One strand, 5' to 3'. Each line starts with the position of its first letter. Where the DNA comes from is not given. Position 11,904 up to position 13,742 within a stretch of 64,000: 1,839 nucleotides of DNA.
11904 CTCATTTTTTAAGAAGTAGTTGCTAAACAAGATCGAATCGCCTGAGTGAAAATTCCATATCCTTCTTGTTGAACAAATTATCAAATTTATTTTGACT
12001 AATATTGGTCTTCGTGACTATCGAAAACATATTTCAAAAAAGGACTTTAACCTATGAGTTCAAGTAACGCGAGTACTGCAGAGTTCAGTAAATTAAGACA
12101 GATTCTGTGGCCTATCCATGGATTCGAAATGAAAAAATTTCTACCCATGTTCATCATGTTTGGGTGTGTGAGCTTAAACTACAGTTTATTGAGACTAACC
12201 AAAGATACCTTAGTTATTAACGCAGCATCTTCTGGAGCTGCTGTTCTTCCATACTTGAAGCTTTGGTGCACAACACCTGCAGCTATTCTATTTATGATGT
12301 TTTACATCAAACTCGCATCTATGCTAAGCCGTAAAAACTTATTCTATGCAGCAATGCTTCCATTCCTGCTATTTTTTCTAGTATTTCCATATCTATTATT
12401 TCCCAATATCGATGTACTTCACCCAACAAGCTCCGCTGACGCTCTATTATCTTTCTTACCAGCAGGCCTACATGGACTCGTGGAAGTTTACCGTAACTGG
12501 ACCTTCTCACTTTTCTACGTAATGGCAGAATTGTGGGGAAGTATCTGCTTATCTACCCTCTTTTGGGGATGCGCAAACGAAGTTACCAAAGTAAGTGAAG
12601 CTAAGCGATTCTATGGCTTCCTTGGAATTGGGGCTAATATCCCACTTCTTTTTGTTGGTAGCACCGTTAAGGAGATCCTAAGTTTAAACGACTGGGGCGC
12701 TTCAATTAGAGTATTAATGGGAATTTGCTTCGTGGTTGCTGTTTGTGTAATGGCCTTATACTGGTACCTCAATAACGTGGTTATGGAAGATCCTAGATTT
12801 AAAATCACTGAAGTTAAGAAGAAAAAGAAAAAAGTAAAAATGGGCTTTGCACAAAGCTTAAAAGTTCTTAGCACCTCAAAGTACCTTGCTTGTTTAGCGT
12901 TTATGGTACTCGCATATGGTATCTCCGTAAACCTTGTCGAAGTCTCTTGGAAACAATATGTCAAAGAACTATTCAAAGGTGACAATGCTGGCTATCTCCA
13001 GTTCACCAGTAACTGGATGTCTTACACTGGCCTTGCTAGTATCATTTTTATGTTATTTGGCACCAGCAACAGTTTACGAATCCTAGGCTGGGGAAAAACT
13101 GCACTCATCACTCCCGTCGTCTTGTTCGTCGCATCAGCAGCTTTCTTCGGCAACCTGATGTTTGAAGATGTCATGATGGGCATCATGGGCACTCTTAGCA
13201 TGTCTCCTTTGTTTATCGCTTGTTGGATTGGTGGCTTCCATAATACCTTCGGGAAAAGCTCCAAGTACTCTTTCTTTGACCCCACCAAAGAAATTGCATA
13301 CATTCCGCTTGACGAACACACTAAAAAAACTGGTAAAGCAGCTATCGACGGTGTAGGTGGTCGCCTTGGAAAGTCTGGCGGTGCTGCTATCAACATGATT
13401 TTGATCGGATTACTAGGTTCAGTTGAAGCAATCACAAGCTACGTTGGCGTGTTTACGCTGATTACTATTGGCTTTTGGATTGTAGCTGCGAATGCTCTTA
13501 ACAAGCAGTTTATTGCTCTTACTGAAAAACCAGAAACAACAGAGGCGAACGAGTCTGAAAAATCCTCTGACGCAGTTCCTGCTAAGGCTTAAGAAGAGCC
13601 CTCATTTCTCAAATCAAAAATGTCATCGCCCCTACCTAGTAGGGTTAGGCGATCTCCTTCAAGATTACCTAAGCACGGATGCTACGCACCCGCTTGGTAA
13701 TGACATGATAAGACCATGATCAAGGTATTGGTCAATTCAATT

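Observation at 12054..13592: ATP/ADP translocase (NTT/Tlc) homologue in a genome that still looks motile and respiratory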

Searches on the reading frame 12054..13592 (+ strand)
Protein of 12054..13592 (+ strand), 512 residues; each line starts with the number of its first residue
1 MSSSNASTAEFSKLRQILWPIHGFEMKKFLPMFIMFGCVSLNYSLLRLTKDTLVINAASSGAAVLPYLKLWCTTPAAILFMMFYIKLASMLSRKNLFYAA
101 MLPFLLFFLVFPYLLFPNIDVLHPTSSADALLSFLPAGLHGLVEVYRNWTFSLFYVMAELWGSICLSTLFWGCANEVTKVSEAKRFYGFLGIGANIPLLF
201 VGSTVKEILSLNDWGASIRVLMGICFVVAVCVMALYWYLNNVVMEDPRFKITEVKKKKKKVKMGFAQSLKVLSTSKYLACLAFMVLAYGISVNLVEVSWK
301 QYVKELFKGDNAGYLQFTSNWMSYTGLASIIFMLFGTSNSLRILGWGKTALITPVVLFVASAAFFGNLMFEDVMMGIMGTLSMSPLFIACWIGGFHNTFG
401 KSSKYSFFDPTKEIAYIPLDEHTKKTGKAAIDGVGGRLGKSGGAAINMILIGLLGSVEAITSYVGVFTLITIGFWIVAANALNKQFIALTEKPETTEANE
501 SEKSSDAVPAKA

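Call 3: search_protein_families(library=pfam, proteins=[window:12054-13592:+], max_evalue=0.01)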
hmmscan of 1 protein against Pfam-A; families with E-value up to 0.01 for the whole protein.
window:12054-13592:+ (512 aa): 2 families
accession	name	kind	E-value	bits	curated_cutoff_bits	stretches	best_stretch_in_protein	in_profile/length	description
PF03219.20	TLC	-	1.4e-167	558.9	21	1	7-486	4-491/491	TLC ATP/ADP transporter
PF04276.17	DUF443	-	0.008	16.4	26.2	1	188-287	64-161/202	Protein of unknown function (DUF443)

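Call 4: search_protein_families(library=ncbifam, proteins=[window:12054-13592:+], max_evalue=0.01)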
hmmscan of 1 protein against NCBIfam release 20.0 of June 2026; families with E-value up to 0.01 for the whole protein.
window:12054-13592:+ (512 aa): 1 family
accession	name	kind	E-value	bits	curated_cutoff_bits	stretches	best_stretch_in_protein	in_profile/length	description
TIGR00769.1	AAA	superfamily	1.4e-155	518.8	387.2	1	21-486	1-472/472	NTP/NDP exchange transporter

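Call 9: find_related_loci(query=window:12054-13592:+, collection=genome_contigs, flank=5000)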
Query window:12054-13592:+ (512 aa) in genome_contigs; peptide patterns used: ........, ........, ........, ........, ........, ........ (x = any residue, [..] = any of these).
359 stretches matched a pattern; 178 encode a relative of the query (tblastn E <= 1e-3); the best 80 are kept; 80 distinct loci.
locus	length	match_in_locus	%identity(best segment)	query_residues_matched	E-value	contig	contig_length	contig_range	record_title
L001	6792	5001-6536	95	1-512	0e+0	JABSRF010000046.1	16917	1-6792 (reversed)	MAG: Oligoflexales bacterium isolate DT_79 DT-Oligoflexales-1_scaffold_46, whole genome shotgun sequence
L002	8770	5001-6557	45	1-512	3e-149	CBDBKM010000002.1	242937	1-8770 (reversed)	MAG: Chlamydiales bacterium isolate 6b1bf94d-6835-46bf-8ca5-1ec758719f37 genome assembly, contig: contig_2, whole genome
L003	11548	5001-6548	47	5-507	2e-147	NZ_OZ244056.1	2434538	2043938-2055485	MAG: Simkania sp. isolate 4bf22539-4948-455f-9ad4-f3850cc35ef8 chromosome 1, complete sequence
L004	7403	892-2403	49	4-502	1e-145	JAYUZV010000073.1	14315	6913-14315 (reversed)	MAG: Chlamydiia bacterium isolate GL16_UP_metabinner_2 GL16_UP_metabinner_2_72, whole genome shotgun sequence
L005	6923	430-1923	48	2-490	2e-145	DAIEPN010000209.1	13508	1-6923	MAG TPA_asm: Chlamydiae bacterium isolate clean1169 k141_208009, whole genome shotgun sequence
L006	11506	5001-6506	46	10-511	3e-145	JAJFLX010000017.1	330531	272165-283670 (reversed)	MAG: Chlamydiae bacterium isolate OFTM85 OFTM85_16, whole genome shotgun sequence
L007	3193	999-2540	45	4-512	1e-151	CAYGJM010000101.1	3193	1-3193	MAG TPA_asm: uncultured bacterium isolate ERP116193_co2_14 genome assembly, contig: NODE_68937_length_3193_cov_3.529955,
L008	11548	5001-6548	45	5-509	7e-139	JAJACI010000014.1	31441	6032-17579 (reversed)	MAG: Chlamydiia bacterium isolate P_S1_9 SP1CHLAM9_14, whole genome shotgun sequence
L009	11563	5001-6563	44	2-512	3e-137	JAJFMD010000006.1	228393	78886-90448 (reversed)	MAG: Chlamydiae bacterium isolate OFTM358 OFTM358_5, whole genome shotgun sequence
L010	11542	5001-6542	44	4-512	4e-136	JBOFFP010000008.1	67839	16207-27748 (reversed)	MAG: Candidatus Rhabdochlamydia sp. isolate WFFMC_MAG_095 k139_16071_flag=0_multi=94.9445_len=67839, whole genome shotgu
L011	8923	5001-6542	45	4-512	3e-135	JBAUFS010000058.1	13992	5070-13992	MAG: Candidatus Rhabdochlamydia sp. isolate MFD10848_ilm_asm_bin6 k127_39559, whole genome shotgun sequence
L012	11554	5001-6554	44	4-512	7e-135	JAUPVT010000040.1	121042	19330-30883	MAG: Chlamydiota bacterium isolate erpe_2018_sw_33hr_WHONDRS-SW48-000096_B_bin.30 scaffold_364703, whole genome shotgun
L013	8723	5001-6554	45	4-510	8e-135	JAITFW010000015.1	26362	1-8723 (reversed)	MAG: Chlamydiales bacterium isolate Pal332_bin2 k119_1273369, whole genome shotgun sequence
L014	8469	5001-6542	44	4-512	1e-134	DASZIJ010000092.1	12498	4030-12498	MAG TPA_asm: Candidatus Rhabdochlamydia sp. isolate SMAG_U6599 k141_3844354, whole genome shotgun sequence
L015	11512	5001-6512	47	4-509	3e-148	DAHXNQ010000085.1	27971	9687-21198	MAG TPA_asm: Rhabdochlamydiaceae bacterium isolate clean1924 k141_248240, whole genome shotgun sequence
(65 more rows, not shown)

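Call 20: search_solved_structures(query=window:12054-13592:+, max_evalue=0.01, show_alignments=2)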
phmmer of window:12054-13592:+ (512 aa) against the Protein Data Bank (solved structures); distinct sequences matched with E-value up to 0.01: 2.
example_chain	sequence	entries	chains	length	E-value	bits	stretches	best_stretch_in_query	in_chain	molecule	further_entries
9j3n_A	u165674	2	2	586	6.6e-144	483.6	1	9-503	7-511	ADP,ATP carrier protein 1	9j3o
9j3j_A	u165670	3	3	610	3.5e-119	402.1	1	24-504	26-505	ADP,ATP carrier protein 1, chloroplastic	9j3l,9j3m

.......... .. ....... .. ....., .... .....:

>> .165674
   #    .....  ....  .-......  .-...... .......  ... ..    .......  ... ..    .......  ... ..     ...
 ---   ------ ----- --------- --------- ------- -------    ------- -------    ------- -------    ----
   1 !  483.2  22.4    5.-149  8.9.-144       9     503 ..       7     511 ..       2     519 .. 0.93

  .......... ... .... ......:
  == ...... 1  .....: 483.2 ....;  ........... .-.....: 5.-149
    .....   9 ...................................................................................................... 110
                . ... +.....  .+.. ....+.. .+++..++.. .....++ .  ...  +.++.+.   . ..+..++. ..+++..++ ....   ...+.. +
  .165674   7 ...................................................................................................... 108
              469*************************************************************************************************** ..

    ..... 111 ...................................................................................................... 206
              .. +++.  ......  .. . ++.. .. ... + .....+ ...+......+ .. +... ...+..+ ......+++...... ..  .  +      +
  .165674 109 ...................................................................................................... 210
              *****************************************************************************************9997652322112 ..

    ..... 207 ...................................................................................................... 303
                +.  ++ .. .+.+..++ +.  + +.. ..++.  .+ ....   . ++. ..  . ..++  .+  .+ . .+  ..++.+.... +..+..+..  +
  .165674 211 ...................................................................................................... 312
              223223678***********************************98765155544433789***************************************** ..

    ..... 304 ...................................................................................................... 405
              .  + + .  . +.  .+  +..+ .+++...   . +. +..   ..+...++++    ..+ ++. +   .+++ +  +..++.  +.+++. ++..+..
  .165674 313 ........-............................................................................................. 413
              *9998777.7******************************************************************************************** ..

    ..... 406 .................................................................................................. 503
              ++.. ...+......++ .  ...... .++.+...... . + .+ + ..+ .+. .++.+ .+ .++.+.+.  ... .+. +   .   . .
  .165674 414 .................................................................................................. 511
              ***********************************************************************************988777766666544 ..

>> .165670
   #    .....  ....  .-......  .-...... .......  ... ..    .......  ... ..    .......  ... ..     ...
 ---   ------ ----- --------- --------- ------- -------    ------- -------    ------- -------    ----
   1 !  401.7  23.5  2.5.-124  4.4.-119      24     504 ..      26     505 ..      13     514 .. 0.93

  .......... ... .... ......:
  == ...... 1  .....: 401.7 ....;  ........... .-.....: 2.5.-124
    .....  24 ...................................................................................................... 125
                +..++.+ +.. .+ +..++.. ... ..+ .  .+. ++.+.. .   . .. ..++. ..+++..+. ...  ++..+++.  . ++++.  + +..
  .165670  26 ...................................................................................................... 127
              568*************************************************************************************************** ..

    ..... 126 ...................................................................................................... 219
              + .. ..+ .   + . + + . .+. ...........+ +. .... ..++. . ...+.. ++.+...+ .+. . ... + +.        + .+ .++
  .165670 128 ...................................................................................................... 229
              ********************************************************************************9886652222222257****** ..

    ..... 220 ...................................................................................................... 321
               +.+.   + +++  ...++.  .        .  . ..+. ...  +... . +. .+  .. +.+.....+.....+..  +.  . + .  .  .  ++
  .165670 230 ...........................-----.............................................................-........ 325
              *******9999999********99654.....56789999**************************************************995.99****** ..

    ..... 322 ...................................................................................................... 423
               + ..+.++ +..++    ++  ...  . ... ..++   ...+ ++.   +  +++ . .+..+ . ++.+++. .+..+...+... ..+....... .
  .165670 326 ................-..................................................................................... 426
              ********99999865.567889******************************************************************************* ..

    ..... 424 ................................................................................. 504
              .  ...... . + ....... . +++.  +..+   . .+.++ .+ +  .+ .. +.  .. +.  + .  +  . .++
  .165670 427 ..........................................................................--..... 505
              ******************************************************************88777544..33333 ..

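Call 21: find_homologous_proteins(query=window:12054-13592:+, max_evalue=1e-10)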
Query window:12054-13592:+ (512 aa): 1434 proteins with E <= 1e-10 among 8000 candidates; the best 120 are listed.
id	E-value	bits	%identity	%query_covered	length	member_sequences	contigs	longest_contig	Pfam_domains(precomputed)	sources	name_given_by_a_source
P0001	0.0e+0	1101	95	100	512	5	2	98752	PF03219.21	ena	-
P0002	6.1e-273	924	80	97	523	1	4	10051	PF03219.21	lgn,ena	-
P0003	8.7e-272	920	80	100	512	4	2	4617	PF03219.21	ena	-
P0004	3.0e-249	846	73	100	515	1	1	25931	PF03219.21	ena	-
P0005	2.6e-231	787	70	98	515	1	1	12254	PF03219.21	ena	-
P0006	2.8e-227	774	71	94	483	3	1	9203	PF03219.21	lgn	-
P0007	7.7e-196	670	59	97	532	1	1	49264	PF03219.21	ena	-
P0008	3.1e-194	665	57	100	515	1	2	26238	PF03219.21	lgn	-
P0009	4.3e-192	657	57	98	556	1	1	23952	PF03219.21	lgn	-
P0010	1.5e-185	636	59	96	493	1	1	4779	PF03219.21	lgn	-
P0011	1.7e-185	636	59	97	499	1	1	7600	PF03219.21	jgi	jgi:AAA family ATP:ADP antiporter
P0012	1.3e-183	630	57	100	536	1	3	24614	PF03219.21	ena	-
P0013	3.0e-183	628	57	95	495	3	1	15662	PF03219.21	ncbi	-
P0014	1.5e-182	626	57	96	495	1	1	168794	PF03219.21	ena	-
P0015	1.6e-182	626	56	99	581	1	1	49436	PF03219.21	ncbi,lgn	-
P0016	2.2e-179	616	57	97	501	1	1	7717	PF03219.21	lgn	-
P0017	6.9e-177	607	56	97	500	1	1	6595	PF03219.21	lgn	-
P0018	5.1e-175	601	56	96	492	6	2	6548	PF03219.21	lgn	-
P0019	3.0e-169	582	53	100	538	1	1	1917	PF03219.21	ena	-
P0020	3.2e-167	575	57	90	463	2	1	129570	PF03219.21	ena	-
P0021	1.5e-165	570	52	100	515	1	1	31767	PF03219.21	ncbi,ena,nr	ncbi:MAG: Npt1/Npt2 family nucleotide transporter [Zetaproteobacteria bacterium]|nr:Npt1/Npt2 family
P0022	2.7e-159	549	58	86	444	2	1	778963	PF03219.21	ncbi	-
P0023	1.5e-155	537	49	98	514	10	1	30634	PF03219.21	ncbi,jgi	jgi:AAA family ATP:ADP antiporter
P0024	8.3e-155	534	50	96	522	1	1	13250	PF03219.21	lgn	-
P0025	3.0e-154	533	48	99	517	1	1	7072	PF03219.21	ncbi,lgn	-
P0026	5.3e-154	532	50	97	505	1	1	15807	PF03219.21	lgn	-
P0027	1.1e-153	531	48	98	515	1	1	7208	PF03219.21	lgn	-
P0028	1.2e-153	531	48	100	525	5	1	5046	PF03219.21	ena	-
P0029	1.5e-153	530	48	99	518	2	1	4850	PF03219.21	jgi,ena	-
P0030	1.7e-153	530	49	98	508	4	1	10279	PF03219.21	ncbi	ncbi:MAG: NTP/NDP exchange transporter [Parachlamydiaceae bacterium]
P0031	1.7e-153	530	50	99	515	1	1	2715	PF03219.21,PF07690.22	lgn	-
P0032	4.3e-153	529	47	98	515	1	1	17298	PF03219.21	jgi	jgi:ATP:ADP antiporter, AAA family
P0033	7.9e-153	528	49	99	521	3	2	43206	PF03219.21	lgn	-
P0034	5.9e-152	525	50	95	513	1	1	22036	PF03219.21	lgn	-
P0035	7.4e-152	525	47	98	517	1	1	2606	PF03219.21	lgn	-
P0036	9.0e-152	524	49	99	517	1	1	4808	PF03219.21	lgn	-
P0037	1.1e-151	524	47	99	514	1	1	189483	PF03219.21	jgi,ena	-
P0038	1.3e-151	524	50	96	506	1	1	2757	PF03219.21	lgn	-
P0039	1.5e-151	524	49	98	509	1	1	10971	PF03219.21,PF07690.22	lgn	-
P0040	4.3e-151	522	47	100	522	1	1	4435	PF03219.21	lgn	-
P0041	4.5e-151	522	47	99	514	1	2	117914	PF03219.21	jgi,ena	jgi:ATP:ADP antiporter, AAA family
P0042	4.7e-151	522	49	97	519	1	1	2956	PF03219.21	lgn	-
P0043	6.2e-151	522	48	99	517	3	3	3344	PF03219.21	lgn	-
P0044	6.4e-151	522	48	98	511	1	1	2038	PF03219.21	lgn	-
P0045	1.0e-150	521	47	98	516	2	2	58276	PF03219.21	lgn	-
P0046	1.3e-150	521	47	100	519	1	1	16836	PF03219.21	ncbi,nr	ncbi:MAG: ADP,ATP carrier protein 1 [Chlamydiae bacterium]|nr:ADP,ATP carrier protein 1 [Chlamydiota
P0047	1.9e-150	520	49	95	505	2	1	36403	PF03219.21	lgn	-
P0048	2.7e-150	520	47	98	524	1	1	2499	PF03219.21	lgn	-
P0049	3.4e-150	519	47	99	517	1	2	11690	PF03219.21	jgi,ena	-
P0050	6.4e-150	518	48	98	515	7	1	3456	PF03219.21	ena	-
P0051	7.3e-150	518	48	97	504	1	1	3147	PF03219.21,PF07690.22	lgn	-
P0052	7.6e-150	518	50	98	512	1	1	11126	PF03219.21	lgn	-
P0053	8.2e-150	518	47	98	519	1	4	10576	PF03219.21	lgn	-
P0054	1.0e-149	518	46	97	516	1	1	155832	PF03219.21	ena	-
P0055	1.2e-149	518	49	95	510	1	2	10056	PF03219.21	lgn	-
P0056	1.7e-149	517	48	97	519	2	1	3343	PF03219.21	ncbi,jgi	jgi:AAA family ATP:ADP antiporter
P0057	1.8e-149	517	47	97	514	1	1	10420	PF03219.21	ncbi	ncbi:NTP/NDP exchange transporter [Chlamydiota bacterium]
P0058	2.1e-149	517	48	96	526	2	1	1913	PF03219.21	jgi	-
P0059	2.3e-149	517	47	99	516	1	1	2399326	PF03219.21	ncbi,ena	-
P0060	2.5e-149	516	47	99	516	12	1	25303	PF03219.21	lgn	-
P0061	2.7e-149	516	47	98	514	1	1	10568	PF03219.21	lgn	-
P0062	2.8e-149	516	47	98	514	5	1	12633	PF03219.21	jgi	jgi:ATP:ADP antiporter, AAA family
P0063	2.8e-149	516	47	97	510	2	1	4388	PF03219.21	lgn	-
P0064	2.8e-149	516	46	98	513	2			PF03219.21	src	-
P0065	3.8e-149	516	49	99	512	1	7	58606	PF03219.21,PF07690.22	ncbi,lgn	-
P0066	4.8e-149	515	50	96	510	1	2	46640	PF03219.21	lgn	-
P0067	5.2e-149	515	46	98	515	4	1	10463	PF03219.21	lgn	-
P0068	5.9e-149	515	48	95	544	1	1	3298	PF03219.21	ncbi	-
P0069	1.3e-148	514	48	99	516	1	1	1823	PF03219.21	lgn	-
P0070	1.8e-148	514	49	97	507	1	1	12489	PF03219.21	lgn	-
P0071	1.8e-148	514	48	96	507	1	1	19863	PF03219.21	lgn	-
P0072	1.9e-148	514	48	98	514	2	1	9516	PF03219.21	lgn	-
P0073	3.0e-148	513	49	96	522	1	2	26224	PF03219.21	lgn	-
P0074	3.2e-148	513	49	97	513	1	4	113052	PF03219.21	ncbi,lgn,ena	-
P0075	3.7e-148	513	48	98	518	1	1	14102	PF03219.21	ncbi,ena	-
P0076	3.7e-148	513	48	99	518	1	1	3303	PF03219.21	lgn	-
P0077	4.7e-148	512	48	99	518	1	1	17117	PF03219.21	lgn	-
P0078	6.1e-148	512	48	97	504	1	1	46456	PF03219.21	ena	-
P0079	7.0e-148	512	50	95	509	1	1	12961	PF03219.21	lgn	-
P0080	7.2e-148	512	47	98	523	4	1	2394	PF03219.21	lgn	-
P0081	7.4e-148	512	48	99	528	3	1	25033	PF03219.21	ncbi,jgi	ncbi:MAG: NTP/NDP exchange transporter [Chlamydiota bacterium]|jgi:AAA family ATP:ADP antiporter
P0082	7.5e-148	512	47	98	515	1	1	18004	PF03219.21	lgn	-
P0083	9.1e-148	511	48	98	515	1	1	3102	PF03219.21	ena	-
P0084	1.5e-147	511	49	98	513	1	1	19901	PF03219.21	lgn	-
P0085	1.6e-147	510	48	99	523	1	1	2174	PF03219.21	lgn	-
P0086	1.6e-147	510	47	94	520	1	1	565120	PF03219.21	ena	-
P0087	1.6e-147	510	49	99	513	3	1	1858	PF03219.21,PF07690.22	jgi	-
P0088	1.6e-147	510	48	98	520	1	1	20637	PF03219.21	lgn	-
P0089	1.8e-147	510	48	98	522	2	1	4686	PF03219.21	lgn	-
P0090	2.0e-147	510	49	97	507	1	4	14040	PF03219.21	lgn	-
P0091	3.1e-147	509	49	95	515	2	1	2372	PF03219.21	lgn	-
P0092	3.4e-147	509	48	98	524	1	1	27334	PF03219.21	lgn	-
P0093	5.1e-147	509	48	99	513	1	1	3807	PF03219.21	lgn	-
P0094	5.4e-147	509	49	96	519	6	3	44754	PF03219.21,PF07690.22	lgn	-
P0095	5.6e-147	509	49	97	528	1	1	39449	PF03219.21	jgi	jgi:ATP:ADP antiporter, AAA family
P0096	6.1e-147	509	50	95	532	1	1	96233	PF03219.21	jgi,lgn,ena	-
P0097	6.7e-147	508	48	97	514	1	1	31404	PF03219.21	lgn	-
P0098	8.2e-147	508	48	99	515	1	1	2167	PF03219.21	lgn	-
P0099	8.4e-147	508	46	98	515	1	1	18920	PF03219.21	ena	-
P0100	8.4e-147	508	49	99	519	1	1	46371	PF03219.21,PF07690.22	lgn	-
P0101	1.0e-146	508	49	95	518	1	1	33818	PF03219.21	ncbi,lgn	ncbi:MAG: NTP/NDP exchange transporter Npt1 [Simkaniaceae bacterium]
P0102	1.1e-146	508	49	96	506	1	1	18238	PF03219.21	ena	-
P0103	1.1e-146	508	49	98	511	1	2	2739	PF03219.21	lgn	-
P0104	1.1e-146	508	49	98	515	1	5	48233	PF03219.21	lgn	-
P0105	1.1e-146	508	47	100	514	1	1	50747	PF03219.21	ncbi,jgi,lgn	-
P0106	1.1e-146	508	49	96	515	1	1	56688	PF03219.21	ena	-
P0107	1.1e-146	508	49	97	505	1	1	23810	PF03219.21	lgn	-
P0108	1.2e-146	508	47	96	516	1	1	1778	PF03219.21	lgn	-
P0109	1.7e-146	507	48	99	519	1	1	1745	PF03219.21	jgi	jgi:ATP:ADP antiporter, AAA family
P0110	2.1e-146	507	47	98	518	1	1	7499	PF03219.21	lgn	-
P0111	2.2e-146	507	48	99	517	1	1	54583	PF03219.21,PF07690.22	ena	-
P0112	3.0e-146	506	48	99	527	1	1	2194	PF03219.21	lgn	-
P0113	3.8e-146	506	48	98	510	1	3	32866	PF03219.21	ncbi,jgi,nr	ncbi:MAG: NTP/NDP exchange transporter [Parachlamydia sp.]|jgi:AAA family ATP:ADP antiporter|nr:NTP/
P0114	3.8e-146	506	48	99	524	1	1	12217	PF03219.21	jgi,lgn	jgi:AAA family ATP:ADP antiporter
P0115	4.5e-146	506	48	97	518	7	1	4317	PF03219.21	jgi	jgi:AAA family ATP:ADP antiporter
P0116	4.9e-146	506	49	99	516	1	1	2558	PF03219.21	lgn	-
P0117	5.2e-146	505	47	99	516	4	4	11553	PF03219.21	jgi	jgi:ATP:ADP antiporter, AAA family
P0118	5.3e-146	505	47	98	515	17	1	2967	PF03219.21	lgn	-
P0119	6.0e-146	505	48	98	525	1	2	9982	PF03219.21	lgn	-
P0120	6.3e-146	505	47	98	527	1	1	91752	PF03219.21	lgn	-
